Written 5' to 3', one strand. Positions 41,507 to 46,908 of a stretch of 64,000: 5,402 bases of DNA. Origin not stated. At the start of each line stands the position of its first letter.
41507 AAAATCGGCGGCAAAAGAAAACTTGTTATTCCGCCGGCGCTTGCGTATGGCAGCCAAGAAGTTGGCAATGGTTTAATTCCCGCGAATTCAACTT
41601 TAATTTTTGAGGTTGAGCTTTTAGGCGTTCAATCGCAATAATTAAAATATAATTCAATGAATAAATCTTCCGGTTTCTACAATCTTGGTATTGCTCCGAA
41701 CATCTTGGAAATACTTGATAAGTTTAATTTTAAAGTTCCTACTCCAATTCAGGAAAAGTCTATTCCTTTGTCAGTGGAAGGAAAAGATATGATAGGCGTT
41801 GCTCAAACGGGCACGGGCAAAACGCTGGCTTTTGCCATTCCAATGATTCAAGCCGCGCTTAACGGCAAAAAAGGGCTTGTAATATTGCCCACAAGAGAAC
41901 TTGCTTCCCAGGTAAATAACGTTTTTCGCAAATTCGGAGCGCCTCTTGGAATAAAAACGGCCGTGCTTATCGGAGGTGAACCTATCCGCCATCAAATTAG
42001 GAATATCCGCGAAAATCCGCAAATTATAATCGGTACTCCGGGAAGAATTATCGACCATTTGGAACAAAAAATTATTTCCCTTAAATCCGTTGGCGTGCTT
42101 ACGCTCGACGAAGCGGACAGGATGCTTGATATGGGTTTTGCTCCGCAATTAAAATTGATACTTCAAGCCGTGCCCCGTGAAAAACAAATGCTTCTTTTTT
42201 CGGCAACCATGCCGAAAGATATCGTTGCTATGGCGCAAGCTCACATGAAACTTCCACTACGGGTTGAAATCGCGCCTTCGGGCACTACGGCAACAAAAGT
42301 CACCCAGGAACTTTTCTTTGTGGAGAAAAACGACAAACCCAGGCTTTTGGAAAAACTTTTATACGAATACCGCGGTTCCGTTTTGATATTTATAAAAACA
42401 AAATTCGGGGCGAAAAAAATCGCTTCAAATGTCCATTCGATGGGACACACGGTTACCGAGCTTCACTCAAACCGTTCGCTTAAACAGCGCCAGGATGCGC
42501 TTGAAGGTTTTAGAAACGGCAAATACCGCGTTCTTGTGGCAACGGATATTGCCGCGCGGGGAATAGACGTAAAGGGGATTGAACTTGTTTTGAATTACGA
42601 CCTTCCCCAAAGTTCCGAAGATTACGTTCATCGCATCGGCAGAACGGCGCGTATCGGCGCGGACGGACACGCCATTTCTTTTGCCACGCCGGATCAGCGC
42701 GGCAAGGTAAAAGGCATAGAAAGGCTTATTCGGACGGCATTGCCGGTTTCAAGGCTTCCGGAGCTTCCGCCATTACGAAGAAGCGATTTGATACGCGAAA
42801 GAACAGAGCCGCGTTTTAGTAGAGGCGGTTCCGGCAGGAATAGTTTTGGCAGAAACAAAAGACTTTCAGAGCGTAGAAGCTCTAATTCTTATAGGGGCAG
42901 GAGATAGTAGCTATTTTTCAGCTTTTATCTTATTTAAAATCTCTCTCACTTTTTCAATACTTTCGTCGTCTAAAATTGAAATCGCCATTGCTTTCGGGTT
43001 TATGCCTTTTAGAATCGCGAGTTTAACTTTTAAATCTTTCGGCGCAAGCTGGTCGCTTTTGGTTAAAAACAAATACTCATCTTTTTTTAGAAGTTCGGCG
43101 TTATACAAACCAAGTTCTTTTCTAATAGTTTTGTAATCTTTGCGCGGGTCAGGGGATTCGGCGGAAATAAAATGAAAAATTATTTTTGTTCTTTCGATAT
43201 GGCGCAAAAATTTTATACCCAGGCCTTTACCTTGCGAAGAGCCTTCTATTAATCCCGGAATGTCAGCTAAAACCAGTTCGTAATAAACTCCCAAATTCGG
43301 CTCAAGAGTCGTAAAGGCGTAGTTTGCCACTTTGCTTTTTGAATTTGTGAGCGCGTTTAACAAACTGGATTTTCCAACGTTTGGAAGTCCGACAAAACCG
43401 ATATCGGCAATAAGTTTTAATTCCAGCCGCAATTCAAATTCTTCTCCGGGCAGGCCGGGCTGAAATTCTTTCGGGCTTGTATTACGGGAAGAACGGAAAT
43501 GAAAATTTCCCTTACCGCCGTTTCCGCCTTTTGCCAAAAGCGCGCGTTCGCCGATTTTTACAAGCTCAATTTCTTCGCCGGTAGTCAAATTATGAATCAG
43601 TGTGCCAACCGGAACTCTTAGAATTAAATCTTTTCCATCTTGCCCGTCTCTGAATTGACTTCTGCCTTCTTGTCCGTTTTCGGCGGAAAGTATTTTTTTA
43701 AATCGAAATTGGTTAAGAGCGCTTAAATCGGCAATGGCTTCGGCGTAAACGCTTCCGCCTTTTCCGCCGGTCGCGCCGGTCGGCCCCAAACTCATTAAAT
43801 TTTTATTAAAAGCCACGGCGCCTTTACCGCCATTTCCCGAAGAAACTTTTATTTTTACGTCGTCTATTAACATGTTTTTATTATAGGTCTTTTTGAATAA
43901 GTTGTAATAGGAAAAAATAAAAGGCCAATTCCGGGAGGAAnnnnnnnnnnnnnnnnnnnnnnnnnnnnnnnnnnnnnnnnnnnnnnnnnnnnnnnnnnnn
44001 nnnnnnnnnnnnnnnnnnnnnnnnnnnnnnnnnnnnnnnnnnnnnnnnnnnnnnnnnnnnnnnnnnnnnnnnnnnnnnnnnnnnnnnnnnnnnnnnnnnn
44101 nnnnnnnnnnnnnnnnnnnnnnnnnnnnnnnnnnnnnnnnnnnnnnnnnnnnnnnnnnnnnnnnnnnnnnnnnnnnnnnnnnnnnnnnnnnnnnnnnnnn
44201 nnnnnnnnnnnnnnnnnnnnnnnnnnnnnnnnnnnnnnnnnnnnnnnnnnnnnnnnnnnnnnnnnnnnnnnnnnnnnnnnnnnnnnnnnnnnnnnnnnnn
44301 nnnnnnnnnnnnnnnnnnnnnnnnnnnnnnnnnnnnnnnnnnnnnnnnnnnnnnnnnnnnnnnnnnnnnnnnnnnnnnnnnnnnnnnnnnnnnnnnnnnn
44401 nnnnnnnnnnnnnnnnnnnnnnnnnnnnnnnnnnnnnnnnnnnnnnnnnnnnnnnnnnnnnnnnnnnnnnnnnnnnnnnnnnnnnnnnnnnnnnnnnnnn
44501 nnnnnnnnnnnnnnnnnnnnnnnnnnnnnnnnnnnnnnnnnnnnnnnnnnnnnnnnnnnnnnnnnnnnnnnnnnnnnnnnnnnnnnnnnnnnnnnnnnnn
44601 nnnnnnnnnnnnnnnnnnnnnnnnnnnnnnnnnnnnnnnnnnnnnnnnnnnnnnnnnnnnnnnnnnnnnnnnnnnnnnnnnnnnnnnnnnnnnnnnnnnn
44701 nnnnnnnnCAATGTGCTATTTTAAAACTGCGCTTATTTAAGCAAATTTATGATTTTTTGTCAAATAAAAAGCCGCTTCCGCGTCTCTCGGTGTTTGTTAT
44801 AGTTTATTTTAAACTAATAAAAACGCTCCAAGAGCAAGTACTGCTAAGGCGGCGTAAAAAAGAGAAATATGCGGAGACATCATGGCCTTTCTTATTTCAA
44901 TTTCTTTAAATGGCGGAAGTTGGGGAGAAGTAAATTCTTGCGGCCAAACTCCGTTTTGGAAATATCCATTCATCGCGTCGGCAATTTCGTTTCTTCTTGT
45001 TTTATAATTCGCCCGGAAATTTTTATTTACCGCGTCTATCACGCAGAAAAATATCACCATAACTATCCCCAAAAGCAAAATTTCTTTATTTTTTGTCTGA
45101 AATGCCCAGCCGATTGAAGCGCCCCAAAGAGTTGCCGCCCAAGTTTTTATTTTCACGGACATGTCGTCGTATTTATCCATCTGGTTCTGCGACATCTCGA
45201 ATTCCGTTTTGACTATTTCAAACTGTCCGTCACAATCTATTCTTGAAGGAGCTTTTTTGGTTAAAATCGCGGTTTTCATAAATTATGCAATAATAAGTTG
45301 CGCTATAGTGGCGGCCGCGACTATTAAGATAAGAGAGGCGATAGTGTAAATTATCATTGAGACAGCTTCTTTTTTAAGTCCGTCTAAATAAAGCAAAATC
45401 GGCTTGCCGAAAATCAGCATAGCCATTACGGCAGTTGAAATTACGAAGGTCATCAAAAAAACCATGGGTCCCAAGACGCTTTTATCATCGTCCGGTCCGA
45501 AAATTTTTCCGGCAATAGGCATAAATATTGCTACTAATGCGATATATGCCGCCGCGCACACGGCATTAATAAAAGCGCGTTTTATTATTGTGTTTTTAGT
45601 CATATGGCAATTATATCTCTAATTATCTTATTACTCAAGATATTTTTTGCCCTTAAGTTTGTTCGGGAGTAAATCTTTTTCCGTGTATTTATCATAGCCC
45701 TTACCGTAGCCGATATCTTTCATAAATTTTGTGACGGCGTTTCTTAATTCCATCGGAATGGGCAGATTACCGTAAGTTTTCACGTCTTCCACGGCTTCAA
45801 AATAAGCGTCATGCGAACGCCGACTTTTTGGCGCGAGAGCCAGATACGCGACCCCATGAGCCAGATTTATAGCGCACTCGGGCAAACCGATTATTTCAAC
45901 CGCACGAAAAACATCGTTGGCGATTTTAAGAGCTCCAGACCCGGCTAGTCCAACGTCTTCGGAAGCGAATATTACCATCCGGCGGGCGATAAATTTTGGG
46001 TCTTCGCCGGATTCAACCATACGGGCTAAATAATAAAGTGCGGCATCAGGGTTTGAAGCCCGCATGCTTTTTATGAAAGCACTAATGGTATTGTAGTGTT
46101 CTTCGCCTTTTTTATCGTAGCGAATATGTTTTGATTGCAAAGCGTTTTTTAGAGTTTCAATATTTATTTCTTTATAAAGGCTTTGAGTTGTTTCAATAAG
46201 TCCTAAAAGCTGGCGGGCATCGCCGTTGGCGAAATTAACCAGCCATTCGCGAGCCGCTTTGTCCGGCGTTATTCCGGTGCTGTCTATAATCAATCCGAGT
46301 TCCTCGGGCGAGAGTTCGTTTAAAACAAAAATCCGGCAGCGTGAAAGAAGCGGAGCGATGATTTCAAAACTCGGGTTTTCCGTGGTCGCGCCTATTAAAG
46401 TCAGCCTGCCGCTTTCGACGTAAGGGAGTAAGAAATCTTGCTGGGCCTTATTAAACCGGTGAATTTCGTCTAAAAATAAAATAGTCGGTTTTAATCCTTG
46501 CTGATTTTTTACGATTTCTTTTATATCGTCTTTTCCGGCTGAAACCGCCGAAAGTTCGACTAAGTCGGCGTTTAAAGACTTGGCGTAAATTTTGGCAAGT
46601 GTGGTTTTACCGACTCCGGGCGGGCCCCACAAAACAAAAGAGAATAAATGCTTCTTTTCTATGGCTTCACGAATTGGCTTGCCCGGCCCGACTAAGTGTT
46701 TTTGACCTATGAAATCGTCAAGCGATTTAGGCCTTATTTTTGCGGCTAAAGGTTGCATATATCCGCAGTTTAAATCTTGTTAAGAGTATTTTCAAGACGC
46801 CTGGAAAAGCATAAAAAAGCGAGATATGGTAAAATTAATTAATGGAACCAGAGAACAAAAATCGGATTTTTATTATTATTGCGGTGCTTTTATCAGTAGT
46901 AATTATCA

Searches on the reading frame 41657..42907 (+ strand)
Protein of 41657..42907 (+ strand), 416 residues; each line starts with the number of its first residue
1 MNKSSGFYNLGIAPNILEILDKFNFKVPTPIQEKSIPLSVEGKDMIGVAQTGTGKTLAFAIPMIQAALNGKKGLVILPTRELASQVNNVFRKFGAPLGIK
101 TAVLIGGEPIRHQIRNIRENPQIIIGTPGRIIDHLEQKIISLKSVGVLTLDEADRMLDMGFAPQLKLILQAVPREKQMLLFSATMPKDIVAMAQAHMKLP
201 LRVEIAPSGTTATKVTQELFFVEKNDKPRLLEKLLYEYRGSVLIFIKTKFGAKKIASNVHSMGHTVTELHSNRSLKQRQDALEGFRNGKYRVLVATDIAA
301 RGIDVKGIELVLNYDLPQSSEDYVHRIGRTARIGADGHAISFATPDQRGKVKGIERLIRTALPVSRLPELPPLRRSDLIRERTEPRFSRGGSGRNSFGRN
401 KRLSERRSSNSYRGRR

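Call 34: search_protein_families(library=pfam, proteins=[window:41657-42907:+], max_evalue=0.001)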
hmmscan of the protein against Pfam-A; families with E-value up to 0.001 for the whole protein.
window:41657-42907:+ (416 aa): 4 families
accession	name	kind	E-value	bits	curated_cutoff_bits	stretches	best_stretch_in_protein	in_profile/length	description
PF00270.35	DEAD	-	2.1e-50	171.1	26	1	29-189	1-164/167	DEAD/DEAH box helicase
PF00271.37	Helicase_C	-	2.5e-29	102.2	23.5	1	227-334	2-110/110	Helicase conserved C-terminal domain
PF04851.21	ResIII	-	1.1e-07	32.3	22.5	1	44-186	25-163/164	Type III restriction enzyme, res subunit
PF07517.20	SecA_DEAD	-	0.00069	19.4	24.6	0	49-107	97-155/290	SecA DEAD-like domain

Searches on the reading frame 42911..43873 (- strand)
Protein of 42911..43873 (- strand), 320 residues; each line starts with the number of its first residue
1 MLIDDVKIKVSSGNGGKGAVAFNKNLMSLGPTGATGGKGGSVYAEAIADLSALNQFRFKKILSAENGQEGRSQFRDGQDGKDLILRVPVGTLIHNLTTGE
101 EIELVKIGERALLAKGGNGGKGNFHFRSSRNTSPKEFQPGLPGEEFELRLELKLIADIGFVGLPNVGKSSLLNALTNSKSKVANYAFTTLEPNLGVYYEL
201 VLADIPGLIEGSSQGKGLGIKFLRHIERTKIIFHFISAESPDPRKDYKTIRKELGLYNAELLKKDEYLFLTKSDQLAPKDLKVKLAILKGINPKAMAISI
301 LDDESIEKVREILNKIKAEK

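Call 34: search_protein_families(library=pfam, proteins=[window:42911-43873:-], max_evalue=0.001)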
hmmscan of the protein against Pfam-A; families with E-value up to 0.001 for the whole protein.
window:42911-43873:- (320 aa): 4 families
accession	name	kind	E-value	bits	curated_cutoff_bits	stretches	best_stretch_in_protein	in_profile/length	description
PF01018.28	GTP1_OBG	-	4.9e-45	153.4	27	1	3-154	1-155/155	GTP1/OBG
PF01926.29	MMR_HSR1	-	9.4e-25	87.4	21.9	1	158-266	2-107/113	50S ribosome-binding GTPase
PF02421.24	FeoB_N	-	1.6e-10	41.1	27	1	158-209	3-58/156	Ferrous iron transport protein B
PF03193.22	RsgA_GTPase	-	9.4e-05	22.7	30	0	160-180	111-132/174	RsgA GTPase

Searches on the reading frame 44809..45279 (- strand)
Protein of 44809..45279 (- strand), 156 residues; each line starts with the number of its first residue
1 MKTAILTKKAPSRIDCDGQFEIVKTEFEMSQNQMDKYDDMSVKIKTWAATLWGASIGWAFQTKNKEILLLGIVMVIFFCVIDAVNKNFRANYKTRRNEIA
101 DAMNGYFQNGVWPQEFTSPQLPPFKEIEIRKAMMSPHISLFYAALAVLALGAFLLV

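Call 34: search_protein_families(library=pfam, proteins=[window:44809-45279:-], max_evalue=0.001)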
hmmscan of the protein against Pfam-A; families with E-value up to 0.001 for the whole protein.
window:44809-45279:- (156 aa): 1 family
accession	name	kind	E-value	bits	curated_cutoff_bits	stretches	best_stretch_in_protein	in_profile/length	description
PF10028.14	DUF2270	-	7.1e-05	22.9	25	1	45-154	22-139/184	Predicted integral membrane protein (DUF2270)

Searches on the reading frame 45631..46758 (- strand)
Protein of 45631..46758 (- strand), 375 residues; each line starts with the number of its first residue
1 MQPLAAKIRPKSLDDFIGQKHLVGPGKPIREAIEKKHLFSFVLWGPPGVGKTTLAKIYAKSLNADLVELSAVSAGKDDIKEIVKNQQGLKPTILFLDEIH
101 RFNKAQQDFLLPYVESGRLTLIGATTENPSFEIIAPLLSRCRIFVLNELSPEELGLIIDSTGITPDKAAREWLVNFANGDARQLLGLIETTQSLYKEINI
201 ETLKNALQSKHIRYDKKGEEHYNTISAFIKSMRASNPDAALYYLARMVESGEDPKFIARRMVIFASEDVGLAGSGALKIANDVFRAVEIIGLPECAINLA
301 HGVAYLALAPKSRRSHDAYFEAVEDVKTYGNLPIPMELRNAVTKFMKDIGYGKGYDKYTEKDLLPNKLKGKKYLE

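Call 34: search_protein_families(library=pfam, proteins=[window:45631-46758:-], max_evalue=0.001)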
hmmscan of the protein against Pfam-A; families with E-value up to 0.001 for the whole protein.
window:45631-46758:- (375 aa): 14 families
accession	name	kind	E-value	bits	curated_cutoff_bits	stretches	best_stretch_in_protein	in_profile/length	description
PF12002.13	MgsA_C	-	2.6e-48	164.5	27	1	235-373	2-147/167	MgsA AAA+ ATPase C terminal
PF16193.11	AAA_assoc_2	-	4.7e-23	81.7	34.3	1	163-233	5-81/81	AAA C-terminal domain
PF00004.35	AAA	-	4.3e-18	66.5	21.2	1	42-145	2-127/131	ATPase family associated with various cellular activities (AAA)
PF05496.18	RuvB_N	-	1.4e-16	61.1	27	1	8-122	1-116/159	Holliday junction DNA helicase RuvB P-loop domain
PF07728.20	AAA_5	-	2.6e-08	34.4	22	1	41-127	2-103/139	AAA domain (dynein-related subfamily)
PF13173.12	AAA_14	-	3e-06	27.7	27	1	42-153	6-127/129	AAA domain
PF13191.12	AAA_16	-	1e-05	26.5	32.6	0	40-65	26-51/167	AAA ATPase domain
PF07724.20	AAA_2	-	1.5e-05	25.5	27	0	37-120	2-105/166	AAA domain (Cdc48 subfamily)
PF20720.3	nSTAND3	-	3.7e-05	23.9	27.2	1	41-99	20-74/155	Novel STAND NTPase 3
PF13401.12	AAA_22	-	6.2e-05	23.8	27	0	41-70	8-40/130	AAA domain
PF01078.27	Mg_chelatase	-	0.00012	22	20.3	0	40-60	24-44/207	Magnesium chelatase, subunit ChlI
PF00158.32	Sigma54_activat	-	0.00014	22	20.2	0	92-129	95-132/168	Sigma-54 interaction domain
PF14532.12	Sigma54_activ_2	-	0.00024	21.8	25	1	42-125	25-107/138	Sigma-54 interaction domain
PF13671.12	AAA_33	-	0.0003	21.5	27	0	42-125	3-78/143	AAA domain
